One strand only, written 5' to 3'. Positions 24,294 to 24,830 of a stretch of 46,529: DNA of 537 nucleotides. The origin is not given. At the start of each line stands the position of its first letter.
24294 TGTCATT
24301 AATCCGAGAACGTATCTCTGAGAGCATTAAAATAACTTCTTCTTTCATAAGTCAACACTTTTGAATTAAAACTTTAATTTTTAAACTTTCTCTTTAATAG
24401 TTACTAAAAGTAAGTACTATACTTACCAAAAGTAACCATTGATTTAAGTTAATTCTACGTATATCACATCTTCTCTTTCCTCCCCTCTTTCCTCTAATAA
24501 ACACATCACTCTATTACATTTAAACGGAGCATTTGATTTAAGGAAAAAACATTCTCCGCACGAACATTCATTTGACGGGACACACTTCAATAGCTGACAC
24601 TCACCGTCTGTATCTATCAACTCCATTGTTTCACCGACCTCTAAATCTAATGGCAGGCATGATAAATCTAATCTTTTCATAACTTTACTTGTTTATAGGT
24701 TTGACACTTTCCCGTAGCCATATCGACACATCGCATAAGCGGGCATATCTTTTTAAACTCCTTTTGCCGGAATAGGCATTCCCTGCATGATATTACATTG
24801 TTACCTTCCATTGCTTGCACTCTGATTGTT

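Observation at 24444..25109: Three consecutive genes share an unrecognised ~60-aa Cys4 mini-domain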

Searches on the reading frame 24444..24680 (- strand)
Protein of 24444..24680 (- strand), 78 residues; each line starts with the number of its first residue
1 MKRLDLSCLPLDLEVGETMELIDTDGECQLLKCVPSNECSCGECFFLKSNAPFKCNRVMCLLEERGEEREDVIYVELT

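Call 4: search_protein_families(library=pfam, proteins=[window:24444-24680:-], max_evalue=1)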
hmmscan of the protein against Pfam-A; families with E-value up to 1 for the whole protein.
window:24444-24680:- (78 aa): 0 families

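Call 5: search_protein_families(library=phrogs, proteins=[window:24444-24680:-], max_evalue=1)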
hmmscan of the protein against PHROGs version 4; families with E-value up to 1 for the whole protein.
window:24444-24680:- (78 aa): 1 family
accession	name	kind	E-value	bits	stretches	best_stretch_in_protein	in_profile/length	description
phrog_33085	-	unknown function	0.11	13.5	1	38-76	30-67/74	-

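Call 40: find_homologous_proteins(query=A3, max_evalue=0.001)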
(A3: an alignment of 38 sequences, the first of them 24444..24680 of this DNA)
Query A3 (38 sequences) (78 aa, profile of the alignment): 154 proteins with E <= 0.001 among 450 candidates; the best 120 are listed.
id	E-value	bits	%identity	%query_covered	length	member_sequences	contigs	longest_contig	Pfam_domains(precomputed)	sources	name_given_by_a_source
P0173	3.1e-24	102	63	99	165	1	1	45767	-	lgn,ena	-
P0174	1.0e-22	97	69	99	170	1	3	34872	-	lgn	-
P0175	1.2e-21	94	30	60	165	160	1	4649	-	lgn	-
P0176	9.4e-21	91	64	99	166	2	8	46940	-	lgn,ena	-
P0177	1.8e-20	90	65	99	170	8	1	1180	-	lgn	-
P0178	2.2e-20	90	64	99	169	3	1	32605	-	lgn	-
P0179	3.3e-20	89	63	99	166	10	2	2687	-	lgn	-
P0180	9.5e-20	88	63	99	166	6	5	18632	-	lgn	-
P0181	1.0e-19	88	62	99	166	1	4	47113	-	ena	-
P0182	1.0e-19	88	53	99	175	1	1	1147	-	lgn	-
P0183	3.3e-19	86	53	99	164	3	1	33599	-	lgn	-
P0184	2.7e-18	83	63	99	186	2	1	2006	-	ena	-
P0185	2.8e-18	83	68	99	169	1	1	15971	-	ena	-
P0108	3.1e-18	83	52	99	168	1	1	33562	-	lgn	-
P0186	3.2e-18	83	54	99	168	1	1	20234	-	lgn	-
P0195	1.2e-13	68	59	99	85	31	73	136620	-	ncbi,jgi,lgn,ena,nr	jgi:hypothetical protein|nr:MAG TPA: hypothetical protein [Caudoviricetes sp.]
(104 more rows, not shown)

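Call 43: find_encoding_contigs(protein=P0195, flank=8000, max_places=4)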
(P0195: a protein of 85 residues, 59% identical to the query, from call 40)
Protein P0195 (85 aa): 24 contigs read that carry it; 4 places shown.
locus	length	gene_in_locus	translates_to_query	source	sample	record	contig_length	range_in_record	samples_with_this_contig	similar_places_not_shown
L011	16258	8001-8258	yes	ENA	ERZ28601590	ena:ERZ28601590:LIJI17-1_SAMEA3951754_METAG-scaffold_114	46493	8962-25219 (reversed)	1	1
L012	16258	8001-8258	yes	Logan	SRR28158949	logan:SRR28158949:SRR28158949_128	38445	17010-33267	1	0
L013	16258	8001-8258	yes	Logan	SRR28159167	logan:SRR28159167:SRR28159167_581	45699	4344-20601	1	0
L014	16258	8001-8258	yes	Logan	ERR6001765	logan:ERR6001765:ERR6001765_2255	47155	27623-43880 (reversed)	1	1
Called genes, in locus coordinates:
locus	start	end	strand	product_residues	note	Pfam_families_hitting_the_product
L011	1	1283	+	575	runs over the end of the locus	-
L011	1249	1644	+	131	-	-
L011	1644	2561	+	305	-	-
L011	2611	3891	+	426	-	-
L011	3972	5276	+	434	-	-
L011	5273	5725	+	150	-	-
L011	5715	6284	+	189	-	-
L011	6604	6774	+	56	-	-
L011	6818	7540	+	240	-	PF03374:ANT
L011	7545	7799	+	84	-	-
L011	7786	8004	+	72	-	-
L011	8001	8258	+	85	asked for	-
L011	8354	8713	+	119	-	-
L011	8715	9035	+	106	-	-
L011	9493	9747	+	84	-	-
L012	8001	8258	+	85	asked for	-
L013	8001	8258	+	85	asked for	-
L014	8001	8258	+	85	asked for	-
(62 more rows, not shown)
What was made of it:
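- Relatives' cassettes hold Ant/Rha proteins and an N6/N4 methyltransferase (call 43).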

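Call 45: predict_structure(alignment_id=A3)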
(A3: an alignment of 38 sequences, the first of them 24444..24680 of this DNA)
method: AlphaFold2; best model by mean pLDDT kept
length: 78 residues; sequences in the alignment: 38
mean_pLDDT: 85.4   pTM: 0.72
mean pLDDT of the five models: 85.4, 82.8, 82.6, 82.4, 73.1
residues with pLDDT >= 90: 25; 70-90: 51; 50-70: 2; < 50: 0
segments of 3 or more residues with pLDDT < 50: none
pLDDT, mean of each block of 10 residues (from residue 1): 82 91 88 83 85 81 83 90
secondary structure, 60 per line:
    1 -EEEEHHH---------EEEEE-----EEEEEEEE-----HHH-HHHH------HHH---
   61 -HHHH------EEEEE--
elements in order: E2-5 E18-22 E28-35 H45-48 H62-65 E72-76
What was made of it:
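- Model: confident for the 78-aa protein (call 45).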

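Call 48: fold_search(model_id=the predicted structure, library=pdb)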
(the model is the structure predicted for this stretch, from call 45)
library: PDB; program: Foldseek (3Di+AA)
matches with E <= 10: 248; with E <= 0.001: 0
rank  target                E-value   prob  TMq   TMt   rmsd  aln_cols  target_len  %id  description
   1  1r0v_A                6.9e-01  0.05  0.22  0.08  17.6        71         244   11  Structure Determination of the Dimeric Endonuclease in a Pseudo-face-centerd P21212 space group (released 2004-03-09)
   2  1rlv_A                8.3e-01  0.05  0.22  0.06  17.6        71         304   11  Crystal structure of a dimeric Archaeal Splicing Endonuclease (released 2003-12-09)
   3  2gjw_A                9.5e-01  0.16  0.21  0.06   1.9        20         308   10  RNA Recognition and Cleavage by an Splicing Endonuclease (released 2006-09-12)
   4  4njq_D                1.2e+00  0.20  0.29  0.07   3.0        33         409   21  Structural and kinetic bases for the metal preference of the M18 aminopeptidase from Pseudomonas aeruginosa (released 2014-04-02)
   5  4njq_B                1.2e+00  0.20  0.29  0.07   2.9        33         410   21  Structural and kinetic bases for the metal preference of the M18 aminopeptidase from Pseudomonas aeruginosa (released 2014-04-02)
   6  2gjw_C                1.2e+00  0.14  0.21  0.06   2.0        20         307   10  RNA Recognition and Cleavage by an Splicing Endonuclease (released 2006-09-12)
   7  3p1y_A                1.2e+00  0.13  0.22  0.06   1.9        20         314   10  Crystal structure of the chimeric Archaeoglobus fulgidus RNA splicing endonuclease with the broadest substrate specifi (released 2011-08-10)
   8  2gks_B                1.2e+00  0.08  0.29  0.06  10.6        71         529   21  Crystal Structure of the Bi-functional ATP Sulfurylase-APS Kinase from Aquifex aeolicus, a Chemolithotrophic Thermophi (released 2007-03-06)
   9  4oid_A                1.3e+00  0.16  0.29  0.07   3.1        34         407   20  Structural and kinetic bases for the metal preference of the M18 aminopeptidase from Pseudomonas aeruginosa (released 2014-04-02)
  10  1r0v_D                1.3e+00  0.04  0.22  0.08  17.7        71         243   14  Structure Determination of the Dimeric Endonuclease in a Pseudo-face-centerd P21212 space group (released 2004-03-09)
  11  4njq_A                1.5e+00  0.16  0.29  0.07   3.0        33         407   21  Structural and kinetic bases for the metal preference of the M18 aminopeptidase from Pseudomonas aeruginosa (released 2014-04-02)
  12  4njr_A                1.5e+00  0.13  0.29  0.07   3.3        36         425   19  Structural and kinetic bases for the metal preference of the M18 aminopeptidase from Pseudomonas aeruginosa (released 2014-04-02)
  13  4oiw_A                1.7e+00  0.14  0.30  0.07   3.2        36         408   19  Structural and kinetic bases for the metal preference of the M18 aminopeptidase from Pseudomonas aeruginosa (released 2014-04-02)
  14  4v9r_BZ               2.1e+00  0.11  0.23  0.11   3.9        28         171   11  Crystal structure of antibiotic DITYROMYCIN bound to 70S ribosome (released 2014-07-09)
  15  8aw1_A                2.1e+00  0.05  0.22  0.09   7.1        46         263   20  c-MET Y1235D mutant in complex with Tepotinib (released 2023-09-06)
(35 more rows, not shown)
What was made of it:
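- On Any protein with a solved structure: Foldseek of the pLDDT-85 model gave best E 0.69 and TM <= 0.36 (call 48).
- Foldseek against PDB: best E 0.69, TM at most 0.36 (call 48).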

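Call 49: fold_search(model_id=the predicted structure, library=viral)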
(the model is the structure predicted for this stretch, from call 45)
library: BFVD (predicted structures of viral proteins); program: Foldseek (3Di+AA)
matches with E <= 10: 403; with E <= 0.001: 3
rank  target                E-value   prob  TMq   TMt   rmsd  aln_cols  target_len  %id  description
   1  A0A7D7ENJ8            5.0e-09  1.00  0.87  0.69   1.5        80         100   51  (no name in the UniProt tables at hand)
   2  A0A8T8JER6            4.7e-06  1.00  0.83  0.44   2.1        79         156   40  (no name in the UniProt tables at hand)
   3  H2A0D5                1.3e-04  1.00  0.78  0.69   2.6        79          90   40  (no name in the UniProt tables at hand)
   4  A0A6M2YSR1            7.5e-03  1.00  0.69  0.64   3.2        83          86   19  (no name in the UniProt tables at hand)
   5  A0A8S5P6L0            1.4e-02  1.00  0.63  0.44   2.5        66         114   29  Uncharacterized protein [Herelleviridae sp. cttEB8]
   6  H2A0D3                2.6e-01  0.69  0.47  0.52   4.1        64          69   16  (no name in the UniProt tables at hand)
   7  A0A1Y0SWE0            2.6e-01  0.41  0.29  0.15   4.5        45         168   22  Uncharacterized protein [Pseudomonas phage Phabio]
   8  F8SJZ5                3.0e-01  0.47  0.30  0.27   4.2        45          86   13  Uncharacterized protein 121 [Pseudomonas phage PhiPA3]
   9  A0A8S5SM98            3.2e-01  0.85  0.58  0.62   4.4        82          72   18  Uncharacterized protein [Myoviridae sp. ctPoO4]
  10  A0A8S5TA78            3.4e-01  0.75  0.33  0.10   1.8        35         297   23  Tail fiber protein [Siphoviridae sp. ct0Wl9]
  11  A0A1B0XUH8            3.4e-01  0.20  0.29  0.29   9.3        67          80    7  (no name in the UniProt tables at hand)
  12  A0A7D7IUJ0            3.8e-01  0.98  0.79  0.76   2.1        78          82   22  (no name in the UniProt tables at hand)
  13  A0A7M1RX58            3.8e-01  0.51  0.46  0.20   6.0        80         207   20  Uncharacterized protein [uncultured phage cr108_1]
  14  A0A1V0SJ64            4.4e-01  0.08  0.21  0.16   7.1        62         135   14  DNA mismatch repair protein MutS-like N-terminal domain-containing protein [Klosneuvirus KNV1]
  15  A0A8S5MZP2            5.0e-01  0.51  0.29  0.08   3.8        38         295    8  L SHAPED TAIL FIBER PROTEIN (Fragment) [Myoviridae sp. ctCop38]
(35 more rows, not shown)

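Call 67: search_solved_structures(query=A3, max_evalue=10, show_alignments=2)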
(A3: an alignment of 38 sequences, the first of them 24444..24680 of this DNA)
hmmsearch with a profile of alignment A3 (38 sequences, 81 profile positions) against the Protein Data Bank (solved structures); distinct sequences matched with E-value up to 10: 0.

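Call 68: search_protein_families(library=ncbifam, alignment_id=A3, max_evalue=1)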
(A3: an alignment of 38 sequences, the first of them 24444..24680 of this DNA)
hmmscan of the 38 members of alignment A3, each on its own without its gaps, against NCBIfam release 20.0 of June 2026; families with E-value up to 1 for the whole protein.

A. member 1, window:24444-24680:- (78 aa): 0 families

B. families by the number of members that match (of 38 scanned): 6 families
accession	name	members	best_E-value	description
NF033556.1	MerTP_fusion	1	0.00089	mercuric transport protein MerTP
TIGR00722.1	ttdA_fumA_fumB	1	0.0097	hydrolyase, tartrate alpha subunit/fumarate domain protein, Fe-S type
NF040810.1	BenC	1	0.084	benzoate 1,2-dioxygenase electron transfer component BenC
NF053633.1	OlncasPapPhNrnA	1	0.1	bifunctional oligoribonuclease/PAP phosphatase NrnA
TIGR01996.1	PTS-II-BC-sucr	1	0.11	sucrose-specific PTS transporter subunit IIBC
NF001860.2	PRK00595.1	1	0.12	50S ribosomal protein L33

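Call 69: search_protein_families(library=pfam, alignment_id=A3, max_evalue=1)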
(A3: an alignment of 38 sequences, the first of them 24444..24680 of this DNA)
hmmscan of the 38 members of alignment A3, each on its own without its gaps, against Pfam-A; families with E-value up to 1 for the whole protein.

A. member 1, window:24444-24680:- (78 aa): 0 families

B. families by the number of members that match (of 38 scanned): 24 families
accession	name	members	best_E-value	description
PF12475.13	Amdo_NSP_1-3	1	0.016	Amdovirus non-structural protein 1-3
PF14949.11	ARF7EP_C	1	0.022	ARF7 effector protein C-terminus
PF01428.23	zf-AN1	1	0.023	AN1-like Zinc finger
PF16325.11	Peptidase_U32_C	1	0.024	Peptidase family U32 C-terminal domain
PF12511.13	DUF3716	1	0.024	Protein of unknown function (DUF3716)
PF23003.2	Fn1_2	1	0.035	Fibronectin type I domain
PF18337.7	Tudor_RapA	1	0.036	RapA N-terminal Tudor like domain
PF04014.23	MazE_antitoxin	1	0.039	Antidote-toxin recognition MazE, bacterial antitoxin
PF21182.2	FOG1-like_PR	1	0.043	Zinc finger protein ZFPM1-like, PR domain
PF22586.1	ANCHR-like_BBOX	1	0.044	ANCHR-like B-box zinc-binding domain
PF04276.17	DUF443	1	0.054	Protein of unknown function (DUF443)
PF23054.1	UBA_N4BP1_C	1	0.057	N4BP1, C-terminal UBA domain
PF13985.11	YbgS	1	0.057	YbgS-like protein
PF24183.1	DUF7412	1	0.061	Family of unknown function (DUF7412)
PF18671.6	4HPAD_g_N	1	0.066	4-Hydroxyphenylacetate decarboxylase subunit gamma N-terminal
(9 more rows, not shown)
